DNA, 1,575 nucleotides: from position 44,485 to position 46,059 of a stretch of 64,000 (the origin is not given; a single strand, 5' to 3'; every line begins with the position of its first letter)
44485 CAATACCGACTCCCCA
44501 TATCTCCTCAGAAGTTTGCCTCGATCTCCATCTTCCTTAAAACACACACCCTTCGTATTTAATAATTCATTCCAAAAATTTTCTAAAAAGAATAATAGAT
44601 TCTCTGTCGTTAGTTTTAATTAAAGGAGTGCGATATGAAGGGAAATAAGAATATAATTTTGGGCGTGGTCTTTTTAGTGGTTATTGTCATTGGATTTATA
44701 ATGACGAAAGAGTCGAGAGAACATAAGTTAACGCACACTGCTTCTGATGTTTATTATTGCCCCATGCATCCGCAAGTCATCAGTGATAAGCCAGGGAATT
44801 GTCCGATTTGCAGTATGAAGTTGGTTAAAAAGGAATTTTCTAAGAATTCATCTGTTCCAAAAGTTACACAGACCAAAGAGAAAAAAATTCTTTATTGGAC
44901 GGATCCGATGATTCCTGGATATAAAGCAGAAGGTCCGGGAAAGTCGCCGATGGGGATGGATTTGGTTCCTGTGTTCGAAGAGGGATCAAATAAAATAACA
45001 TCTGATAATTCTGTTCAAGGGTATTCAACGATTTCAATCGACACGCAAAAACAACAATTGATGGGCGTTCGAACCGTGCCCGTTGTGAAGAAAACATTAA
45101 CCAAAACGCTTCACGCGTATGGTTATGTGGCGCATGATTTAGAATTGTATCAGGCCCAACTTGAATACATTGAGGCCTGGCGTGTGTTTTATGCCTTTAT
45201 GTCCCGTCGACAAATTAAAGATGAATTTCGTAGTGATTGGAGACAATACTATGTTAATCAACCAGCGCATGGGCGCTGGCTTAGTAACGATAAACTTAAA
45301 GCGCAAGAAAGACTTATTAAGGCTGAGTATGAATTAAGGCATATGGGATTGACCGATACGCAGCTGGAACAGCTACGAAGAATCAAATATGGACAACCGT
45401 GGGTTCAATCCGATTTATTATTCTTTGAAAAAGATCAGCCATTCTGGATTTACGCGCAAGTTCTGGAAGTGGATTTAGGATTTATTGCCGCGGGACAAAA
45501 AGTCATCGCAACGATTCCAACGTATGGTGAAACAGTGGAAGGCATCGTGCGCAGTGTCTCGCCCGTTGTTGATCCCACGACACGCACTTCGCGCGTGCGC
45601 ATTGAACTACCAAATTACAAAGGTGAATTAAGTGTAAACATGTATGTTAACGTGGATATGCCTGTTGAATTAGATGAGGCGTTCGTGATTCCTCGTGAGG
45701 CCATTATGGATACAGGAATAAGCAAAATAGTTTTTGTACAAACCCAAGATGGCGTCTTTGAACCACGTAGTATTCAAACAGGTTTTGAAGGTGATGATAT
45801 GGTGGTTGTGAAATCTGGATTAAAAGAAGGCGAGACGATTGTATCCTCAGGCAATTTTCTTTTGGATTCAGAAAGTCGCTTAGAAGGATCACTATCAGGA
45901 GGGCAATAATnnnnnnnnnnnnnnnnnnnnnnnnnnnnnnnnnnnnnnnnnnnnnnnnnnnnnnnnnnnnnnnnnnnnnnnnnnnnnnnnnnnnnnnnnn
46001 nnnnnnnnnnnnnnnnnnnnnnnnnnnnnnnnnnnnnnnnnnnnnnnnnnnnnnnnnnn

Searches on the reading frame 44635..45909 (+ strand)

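Call 30: search_protein_families(library=pfam, proteins=[window:44635-45909:+], max_evalue=0.001)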
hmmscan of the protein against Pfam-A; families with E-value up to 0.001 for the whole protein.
window:44635-45909:+ (424 aa): 3 families
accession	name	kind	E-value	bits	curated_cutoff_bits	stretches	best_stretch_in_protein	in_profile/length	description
PF19335.5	HMBD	-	1.4e-21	76.5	23.6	2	39-66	1-28/28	Heavy metal binding domain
PF16576.10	HlyD_D23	-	3.9e-19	69.2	30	1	269-338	144-214/214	Barrel-sandwich domain of CusB or HlyD membrane-fusion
PF13437.12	HlyD_3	-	1.2e-07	32.8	22.2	1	267-329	33-97/106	HlyD family secretion protein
